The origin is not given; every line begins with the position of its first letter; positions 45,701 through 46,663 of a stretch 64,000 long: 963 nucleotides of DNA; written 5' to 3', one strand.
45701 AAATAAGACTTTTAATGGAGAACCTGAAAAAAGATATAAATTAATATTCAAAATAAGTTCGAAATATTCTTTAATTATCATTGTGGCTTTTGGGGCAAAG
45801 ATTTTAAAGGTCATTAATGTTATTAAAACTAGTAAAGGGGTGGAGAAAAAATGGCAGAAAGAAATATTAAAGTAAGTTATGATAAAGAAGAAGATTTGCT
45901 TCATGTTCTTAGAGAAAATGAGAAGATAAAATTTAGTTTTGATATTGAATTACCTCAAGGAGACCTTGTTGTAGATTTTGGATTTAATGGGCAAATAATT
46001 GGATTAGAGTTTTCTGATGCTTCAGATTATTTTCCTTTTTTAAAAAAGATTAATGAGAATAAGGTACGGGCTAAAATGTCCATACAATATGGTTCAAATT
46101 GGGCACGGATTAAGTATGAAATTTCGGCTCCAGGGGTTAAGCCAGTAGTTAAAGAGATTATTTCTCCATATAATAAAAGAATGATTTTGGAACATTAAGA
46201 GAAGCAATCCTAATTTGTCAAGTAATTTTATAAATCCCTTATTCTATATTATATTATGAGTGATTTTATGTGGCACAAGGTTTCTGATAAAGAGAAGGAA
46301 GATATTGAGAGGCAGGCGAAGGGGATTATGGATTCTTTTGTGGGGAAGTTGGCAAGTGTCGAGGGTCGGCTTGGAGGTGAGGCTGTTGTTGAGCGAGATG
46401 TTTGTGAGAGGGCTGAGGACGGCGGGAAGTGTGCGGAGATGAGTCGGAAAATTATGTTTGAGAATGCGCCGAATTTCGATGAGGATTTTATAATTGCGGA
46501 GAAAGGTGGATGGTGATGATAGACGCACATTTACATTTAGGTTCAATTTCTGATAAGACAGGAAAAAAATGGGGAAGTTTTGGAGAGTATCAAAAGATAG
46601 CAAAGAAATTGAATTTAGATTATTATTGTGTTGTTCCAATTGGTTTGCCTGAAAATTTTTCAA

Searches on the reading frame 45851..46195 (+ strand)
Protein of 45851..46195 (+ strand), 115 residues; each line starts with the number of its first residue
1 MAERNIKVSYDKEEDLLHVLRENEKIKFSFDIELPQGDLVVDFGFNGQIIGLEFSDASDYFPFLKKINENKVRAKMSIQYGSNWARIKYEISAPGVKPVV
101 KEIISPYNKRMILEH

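Call 6: search_protein_families(library=pfam, proteins=[window:45851-46195:+], max_evalue=0.01)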
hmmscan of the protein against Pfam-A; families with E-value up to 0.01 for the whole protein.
window:45851-46195:+ (115 aa): 1 family
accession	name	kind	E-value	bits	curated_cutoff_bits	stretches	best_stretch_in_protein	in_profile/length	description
PF10049.14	DUF2283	-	8e-08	32.8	23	1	7-58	1-49/49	Protein of unknown function (DUF2283)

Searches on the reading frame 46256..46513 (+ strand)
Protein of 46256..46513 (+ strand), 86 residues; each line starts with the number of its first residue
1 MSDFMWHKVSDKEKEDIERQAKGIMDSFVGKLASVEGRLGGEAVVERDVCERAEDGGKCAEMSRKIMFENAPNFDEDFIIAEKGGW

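Call 33: search_protein_families(library=ncbifam, proteins=[window:46256-46513:+], max_evalue=1)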
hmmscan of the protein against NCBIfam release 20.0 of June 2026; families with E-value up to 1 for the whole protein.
window:46256-46513:+ (86 aa): 2 families
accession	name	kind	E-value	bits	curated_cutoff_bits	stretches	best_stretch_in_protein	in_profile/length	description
NF000681.0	PRK00034.3-1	equivalog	5e-08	32.9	64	1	12-86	2-76/78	Asp-tRNA(Asn) amidotransferase subunit GatC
TIGR01827.1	gatC_rel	hypoth_equivalog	1.2e-06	28.5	52.1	1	16-86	1-71/73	putative Asp-tRNA(Asn)/Glu-tRNA(Gln) amidotransferase, subunit C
